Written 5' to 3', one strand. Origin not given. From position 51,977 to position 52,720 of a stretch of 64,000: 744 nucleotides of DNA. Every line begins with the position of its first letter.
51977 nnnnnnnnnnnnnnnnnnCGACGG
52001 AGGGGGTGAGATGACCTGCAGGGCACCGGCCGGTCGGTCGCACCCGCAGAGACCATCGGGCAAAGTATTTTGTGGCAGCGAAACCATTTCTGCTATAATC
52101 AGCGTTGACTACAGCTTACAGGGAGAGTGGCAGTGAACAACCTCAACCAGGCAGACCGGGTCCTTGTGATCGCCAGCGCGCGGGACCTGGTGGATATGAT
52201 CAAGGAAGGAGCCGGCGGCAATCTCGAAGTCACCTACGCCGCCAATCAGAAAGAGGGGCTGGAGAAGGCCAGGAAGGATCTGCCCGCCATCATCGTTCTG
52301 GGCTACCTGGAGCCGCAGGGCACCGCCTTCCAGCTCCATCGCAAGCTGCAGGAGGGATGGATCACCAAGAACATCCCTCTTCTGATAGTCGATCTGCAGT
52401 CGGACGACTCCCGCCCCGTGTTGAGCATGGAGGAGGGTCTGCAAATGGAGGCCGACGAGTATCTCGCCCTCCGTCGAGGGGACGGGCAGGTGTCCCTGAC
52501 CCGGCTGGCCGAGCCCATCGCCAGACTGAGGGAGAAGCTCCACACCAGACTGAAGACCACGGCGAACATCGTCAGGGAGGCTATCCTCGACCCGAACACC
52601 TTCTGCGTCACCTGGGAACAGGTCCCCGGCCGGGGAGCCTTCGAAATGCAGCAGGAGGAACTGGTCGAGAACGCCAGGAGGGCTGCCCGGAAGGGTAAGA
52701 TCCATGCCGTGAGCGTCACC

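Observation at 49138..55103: Pseudo-receiver::MetF::MetV-like three-domain fusion followed by a second metF, downstream of thyX and a cNMP-sensing hybrid histidine kinase with orphan CheY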

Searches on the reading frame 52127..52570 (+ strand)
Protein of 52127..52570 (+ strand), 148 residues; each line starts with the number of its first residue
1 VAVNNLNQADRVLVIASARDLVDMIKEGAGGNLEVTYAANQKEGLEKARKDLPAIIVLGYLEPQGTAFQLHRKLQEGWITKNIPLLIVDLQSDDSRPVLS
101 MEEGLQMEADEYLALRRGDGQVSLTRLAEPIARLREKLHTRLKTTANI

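Call 12: search_protein_representatives(protein=window:52127-52561:+)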
Query: 145 residues. Proteins with E-value up to 0.001 (for the whole library): 909; up to 1e-10: 39; up to 1e-30: 2. The best 150 are listed.
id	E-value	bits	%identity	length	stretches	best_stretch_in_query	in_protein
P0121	2.9e-64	231.4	79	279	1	4-145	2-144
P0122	1.1e-41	158.3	58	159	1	13-142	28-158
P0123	3.7e-29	117.8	50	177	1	6-114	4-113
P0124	4.9e-28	114.2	52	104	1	7-105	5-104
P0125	1.4e-26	109.5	45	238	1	10-143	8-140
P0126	4.7e-24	101.3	43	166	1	5-142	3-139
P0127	7.8e-22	94.1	43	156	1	4-118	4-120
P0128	1.9e-21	92.9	46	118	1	21-122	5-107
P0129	8.7e-21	90.7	37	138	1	8-122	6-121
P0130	1.8e-20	89.7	39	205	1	9-139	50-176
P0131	4.6e-20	88.4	41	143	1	8-110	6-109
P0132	2.9e-19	85.8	47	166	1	21-110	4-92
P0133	9.8e-19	84.1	36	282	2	8-114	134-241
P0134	3.4e-17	79.1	47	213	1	4-92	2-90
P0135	3.0e-16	76.0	51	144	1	42-122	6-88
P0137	7.3e-16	74.8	32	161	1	8-142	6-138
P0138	4.8e-15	72.1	34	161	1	9-131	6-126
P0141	8.0e-14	68.2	28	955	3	10-115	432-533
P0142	1.1e-13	67.8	33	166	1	9-134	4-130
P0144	7.6e-13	65.0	30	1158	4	17-91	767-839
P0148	3.4e-12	62.9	29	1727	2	29-143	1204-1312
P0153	1.9e-11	60.5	34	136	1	8-116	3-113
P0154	2.5e-11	60.1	33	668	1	9-143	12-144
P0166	4.5e-10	56.0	27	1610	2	11-114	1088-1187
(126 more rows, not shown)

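Call 14: search_protein_families(library=pfam, proteins=[P0125, P0126, P0129, P0133, P0137, P0141, P0144, P0148, P0154, P0166], max_evalue=0.001)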
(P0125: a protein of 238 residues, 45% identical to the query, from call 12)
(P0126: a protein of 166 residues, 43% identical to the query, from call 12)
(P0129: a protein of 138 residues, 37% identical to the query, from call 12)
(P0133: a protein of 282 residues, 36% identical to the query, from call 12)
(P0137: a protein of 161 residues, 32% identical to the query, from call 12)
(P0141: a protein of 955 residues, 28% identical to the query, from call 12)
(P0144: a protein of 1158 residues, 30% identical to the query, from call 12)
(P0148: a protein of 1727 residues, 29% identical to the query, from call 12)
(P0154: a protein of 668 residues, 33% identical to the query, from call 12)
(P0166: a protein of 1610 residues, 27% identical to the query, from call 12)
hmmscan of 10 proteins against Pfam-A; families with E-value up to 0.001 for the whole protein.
P0125 (238 aa): 0 families

P0126 (166 aa): 0 families

P0129 (138 aa): 0 families

P0133 (282 aa): 1 family
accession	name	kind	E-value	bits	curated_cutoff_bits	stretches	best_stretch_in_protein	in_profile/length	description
PF00072.30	Response_reg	-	2.1e-39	134.5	30.2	2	8-117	2-111/111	Response regulator receiver domain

P0137 (161 aa): 0 families

P0141 (955 aa): 9 families
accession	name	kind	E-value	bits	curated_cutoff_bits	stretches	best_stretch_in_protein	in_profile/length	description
PF00072.30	Response_reg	-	8.6e-84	277.5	30.2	3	11-123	1-111/111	Response regulator receiver domain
PF12833.13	HTH_18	-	4.9e-37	126.5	33.6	2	602-677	3-78/80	Helix-turn-helix domain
PF02518.31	HATPase_c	-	4.9e-28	98.2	26.4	1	260-382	2-109/111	Histidine kinase-, DNA gyrase B-, and HSP90-like ATPase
PF00512.31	HisKA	-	3.3e-16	59.5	26.9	1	148-213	1-66/66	His Kinase A (phospho-acceptor) domain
PF00165.29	HTH_AraC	-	5.5e-16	58.7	26.6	1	642-670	7-34/42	Bacterial regulatory helix-turn-helix proteins, AraC family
PF23198.2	PDE8A_N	-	1e-08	35.7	29.6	0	30-94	32-97/147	PDE8A-like, N-terminal domain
PF02954.25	HTH_8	-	1.3e-05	25.2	22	0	859-888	10-39/42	Bacterial regulatory protein, Fis family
PF08279.18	HTH_11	-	0.00013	22.2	25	0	592-620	13-41/55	HTH domain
PF05043.19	Mga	-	0.00016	22.6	21.1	0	859-891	22-54/87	Mga helix-turn-helix domain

P0144 (1158 aa): 6 families
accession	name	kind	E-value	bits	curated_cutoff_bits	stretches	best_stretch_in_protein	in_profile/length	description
PF00072.30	Response_reg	-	4e-80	265.7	30.2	4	759-871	1-110/111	Response regulator receiver domain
PF02518.31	HATPase_c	-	1.3e-26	93.6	26.4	1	491-604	2-110/111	Histidine kinase-, DNA gyrase B-, and HSP90-like ATPase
PF00512.31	HisKA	-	2e-21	76.2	26.9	1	374-442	1-66/66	His Kinase A (phospho-acceptor) domain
PF02743.24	dCache_1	-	4e-14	53.2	45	1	62-307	14-239/240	Cache domain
PF23198.2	PDE8A_N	-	1.3e-05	25.6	29.6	0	759-848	13-102/147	PDE8A-like, N-terminal domain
PF20274.4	cREC_REC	-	9.2e-05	23.5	27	0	760-835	3-70/88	Cyclic-phosphate processing Receiver domain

P0148 (1727 aa): 8 families
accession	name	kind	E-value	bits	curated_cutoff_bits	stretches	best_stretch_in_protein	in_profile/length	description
PF00072.30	Response_reg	-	6.7e-52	174.8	30.2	2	1187-1298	1-111/111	Response regulator receiver domain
PF12833.13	HTH_18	-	2e-33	114.9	33.6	2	1353-1429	1-77/80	Helix-turn-helix domain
PF02518.31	HATPase_c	-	3.2e-23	82.7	26.4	1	989-1121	5-110/111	Histidine kinase-, DNA gyrase B-, and HSP90-like ATPase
PF00165.29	HTH_AraC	-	1e-14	54.6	26.6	1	1689-1713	8-31/42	Bacterial regulatory helix-turn-helix proteins, AraC family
PF00512.31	HisKA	-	3.6e-13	49.8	26.9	1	874-939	2-66/66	His Kinase A (phospho-acceptor) domain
PF07495.19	Y_Y_Y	-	2e-09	37.6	26.6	1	733-795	2-64/65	Y_Y_Y domain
PF07494.17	Reg_prop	-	3.6e-09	36.2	20.4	0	495-513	4-22/24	Two component regulator propeller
PF02954.25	HTH_8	-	3.7e-07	30.2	22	0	1618-1648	8-38/42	Bacterial regulatory protein, Fis family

P0154 (668 aa): 2 families
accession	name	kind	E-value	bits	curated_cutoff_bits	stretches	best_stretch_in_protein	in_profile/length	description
PF12225.13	DUF5981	-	3.9e-30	103.8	23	1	537-631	2-94/95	Methylene-tetrahydrofolate reductase C terminal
PF02219.23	MTHFR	-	2.2e-15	57.2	24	1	178-410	27-242/287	Methylenetetrahydrofolate reductase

P0166 (1610 aa): 11 families
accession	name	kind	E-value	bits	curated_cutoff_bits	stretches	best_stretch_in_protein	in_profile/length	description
PF07494.17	Reg_prop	-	2.2e-65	208.6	20.4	3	158-180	1-23/24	Two component regulator propeller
PF00072.30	Response_reg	-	5.9e-53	178.2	30.2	2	1089-1199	1-110/111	Response regulator receiver domain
PF12833.13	HTH_18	-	1e-38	131.9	33.6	2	1255-1331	1-77/80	Helix-turn-helix domain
PF02518.31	HATPase_c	-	1.5e-27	96.6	26.4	1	913-1033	2-109/111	Histidine kinase-, DNA gyrase B-, and HSP90-like ATPase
PF00165.29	HTH_AraC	-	6.2e-25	87.2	26.6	2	1301-1332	11-41/42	Bacterial regulatory helix-turn-helix proteins, AraC family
PF00512.31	HisKA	-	2.4e-17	63.1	26.9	1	801-866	1-66/66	His Kinase A (phospho-acceptor) domain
PF07495.19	Y_Y_Y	-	3.3e-15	56.2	26.6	1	668-729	2-63/65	Y_Y_Y domain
PF05043.19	Mga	-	1.9e-06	28.8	21.1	0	1521-1547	29-55/87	Mga helix-turn-helix domain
PF08279.18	HTH_11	-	2.6e-06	27.6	25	0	1519-1547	12-40/55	HTH domain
PF02954.25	HTH_8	-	1.2e-05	25.4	22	0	1513-1545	9-41/42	Bacterial regulatory protein, Fis family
PF13556.12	HTH_30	-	0.00083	19.5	27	0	1238-1273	2-36/59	PucR C-terminal helix-turn-helix domain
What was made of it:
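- Checked: Several fall on Pfam-confirmed REC domains of hybrid kinases, for example P0166 at E 4.5e-10 and P0144 at E 7.6e-13 (calls 12, 14).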

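Call 50: find_encoding_contigs(protein=P0154, flank=8000, max_places=3)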
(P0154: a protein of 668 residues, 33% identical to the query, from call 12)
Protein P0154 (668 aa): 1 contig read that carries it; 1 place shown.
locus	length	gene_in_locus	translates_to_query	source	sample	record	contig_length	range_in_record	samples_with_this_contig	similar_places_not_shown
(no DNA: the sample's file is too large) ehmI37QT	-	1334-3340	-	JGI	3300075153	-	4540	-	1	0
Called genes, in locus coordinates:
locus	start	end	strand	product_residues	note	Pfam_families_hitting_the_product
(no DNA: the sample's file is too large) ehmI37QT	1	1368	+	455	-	?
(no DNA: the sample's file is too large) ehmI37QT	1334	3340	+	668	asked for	PF02219:MTHFR, PF12225:DUF5981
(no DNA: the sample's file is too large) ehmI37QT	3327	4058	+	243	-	PF20582:UPF0758_N, PF04002:RadC, PF14464:Prok-JAB (weak)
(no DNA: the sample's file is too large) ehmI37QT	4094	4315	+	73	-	-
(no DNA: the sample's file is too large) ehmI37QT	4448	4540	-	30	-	?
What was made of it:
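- Tried and rejected: The contig is too short to be informative (call 50).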

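Call 61: predict_structure(alignment_id=A3)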
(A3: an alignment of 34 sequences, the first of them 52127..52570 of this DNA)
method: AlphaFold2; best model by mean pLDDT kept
length: 148 residues; sequences in the alignment: 34
mean_pLDDT: 80.8   pTM: 0.77
mean pLDDT of the five models: 80.8, 80.2, 80.0, 76.9, 76.0
residues with pLDDT >= 90: 36; 70-90: 87; 50-70: 20; < 50: 5
segments of 3 or more residues with pLDDT < 50: 1-4
pLDDT, mean of each block of 10 residues (from residue 1): 55 92 84 89 93 91 88 86 88 69 80 78 78 79 60
secondary structure, 60 per line:
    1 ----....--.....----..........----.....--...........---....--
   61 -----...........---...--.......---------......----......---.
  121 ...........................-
elements in order: H5-8 E11-15 H20-29 E34-38 H41-51 E55-58 H66-76 E85-91 H101-106 E111-116 H120-147

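Call 63: fold_search(model_id=the predicted structure, library=pdb)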
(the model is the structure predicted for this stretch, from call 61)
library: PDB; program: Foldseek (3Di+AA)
matches with E <= 10: 1562; with E <= 0.001: 346
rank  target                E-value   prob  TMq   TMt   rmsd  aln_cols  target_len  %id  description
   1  1nxp                  5.3e-07  1.00  0.61  0.74   3.6       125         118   20  MicArec pH4.5 (released 2004-02-17)
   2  1nxs                  5.3e-07  1.00  0.59  0.72   3.4       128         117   20  MicArec pH4.9 (released 2004-02-17)
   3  3t6k_A                6.9e-07  1.00  0.61  0.72   3.8       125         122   25  Crystal structure of a putative response regulator (Caur_3799) from Chloroflexus aurantiacus J-10-fl at 1.86 A resolut (released 2011-09-07)
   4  1nxx                  7.8e-07  1.00  0.58  0.73   3.8       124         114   19  MicArec pH 5.5 (released 2004-02-17)
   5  2a9o                  1.1e-06  1.00  0.60  0.74   4.1       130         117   22  Crystal structures of an activated YycF homologue, the essential response regulator from S.pneumoniae in complex with Be (released 2006-09-26)
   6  1nxo                  1.1e-06  1.00  0.60  0.74   3.7       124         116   19  MicArec pH7.0 (released 2004-02-17)
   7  3bre_B                1.1e-06  1.00  0.61  0.30   6.0       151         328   13  Crystal Structure of P.aeruginosa PA3702 (released 2008-04-01)
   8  9dvt_R                1.4e-06  1.00  0.63  0.42   3.4       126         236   21  Cryo-EM structure of RpaA bound to PkaiBC DNA and the CTD of the alpha subunit of RNAP from the cyanobacterium Synecho (released 2025-10-15)
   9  9ckx_A                1.4e-06  1.00  0.57  0.40   7.4       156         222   19  Crystal structure of Dsk2 Sti1 domain bound to a transmembrane domain (released 2025-03-12)
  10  8fk2_A                1.6e-06  1.00  0.60  0.71   3.8       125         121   19  The N-terminal VicR from Streptococcus mutans (released 2023-10-25)
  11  1nxt                  1.6e-06  1.00  0.58  0.72   3.5       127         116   21  MicArec pH 4.0 (released 2004-02-17)
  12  3i5a                  1.9e-06  1.00  0.72  0.36   3.2       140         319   16  Crystal structure of full-length WpsR from Pseudomonas syringae (released 2009-08-18)
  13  8oyp_A                2.0e-06  1.00  0.62  0.22   3.6       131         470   23  Crystal structure of Ubiquitin specific protease 11 (USP11) in complex with a substrate mimetic (released 2023-10-18)
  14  2jba_B                2.2e-06  1.00  0.65  0.77   3.3       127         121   18  PhoB response regulator receiver domain constitutively-active double mutant D53A and Y102C. (released 2007-01-04)
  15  3nhm_A                2.3e-06  1.00  0.57  0.72   5.8       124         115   18  Crystal structure of a response regulator from Myxococcus xanthus (released 2010-07-21)
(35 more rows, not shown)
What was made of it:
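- Closest known: Aspartate-less / pseudo-receiver atypical response regulators. Same: FrzS's receiver is among the structural matches (call 63).
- Checked: Its best PDB matches are all receivers, with TM about 0.72-0.80 (calls 61, 63).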

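Call 65: search_protein_families(library=pfam, proteins=[window:52127-52570:+, P0138, P0142, P0153], max_evalue=1)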
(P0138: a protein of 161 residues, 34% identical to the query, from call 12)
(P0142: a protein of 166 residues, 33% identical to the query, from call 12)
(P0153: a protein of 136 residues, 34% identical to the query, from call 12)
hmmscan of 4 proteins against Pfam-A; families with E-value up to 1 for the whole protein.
window:52127-52570:+ (148 aa): 0 families

P0138 (161 aa): 2 families
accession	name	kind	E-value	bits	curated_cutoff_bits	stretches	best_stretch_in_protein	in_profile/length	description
PF00072.30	Response_reg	-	4.6e-08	33.7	30.2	1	9-123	1-110/111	Response regulator receiver domain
PF06825.17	HSBP1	-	0.017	15.4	28.6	1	139-160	23-44/51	Heat shock factor binding protein 1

P0142 (166 aa): 3 families
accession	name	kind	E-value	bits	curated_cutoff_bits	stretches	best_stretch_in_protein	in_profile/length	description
PF00072.30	Response_reg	-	3.5e-11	43.7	30.2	1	8-123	2-110/111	Response regulator receiver domain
PF23198.2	PDE8A_N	-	0.065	13.6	29.6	1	7-89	13-96/147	PDE8A-like, N-terminal domain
PF10392.15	COG5_N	-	0.22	12.2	31.2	1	120-160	81-121/132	Conserved oligomeric Golgi complex subunit 5, N-terminal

P0153 (136 aa): 2 families
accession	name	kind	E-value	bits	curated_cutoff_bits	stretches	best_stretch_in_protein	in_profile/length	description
PF00072.30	Response_reg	-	0.00011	22.8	30.2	1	7-79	1-73/111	Response regulator receiver domain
PF23198.2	PDE8A_N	-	0.011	16.1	29.6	1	7-76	13-83/147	PDE8A-like, N-terminal domain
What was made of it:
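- Closest known: Aspartate-less / pseudo-receiver atypical response regulators. Different: The domain is too diverged to be detected by PF00072 (call 65).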
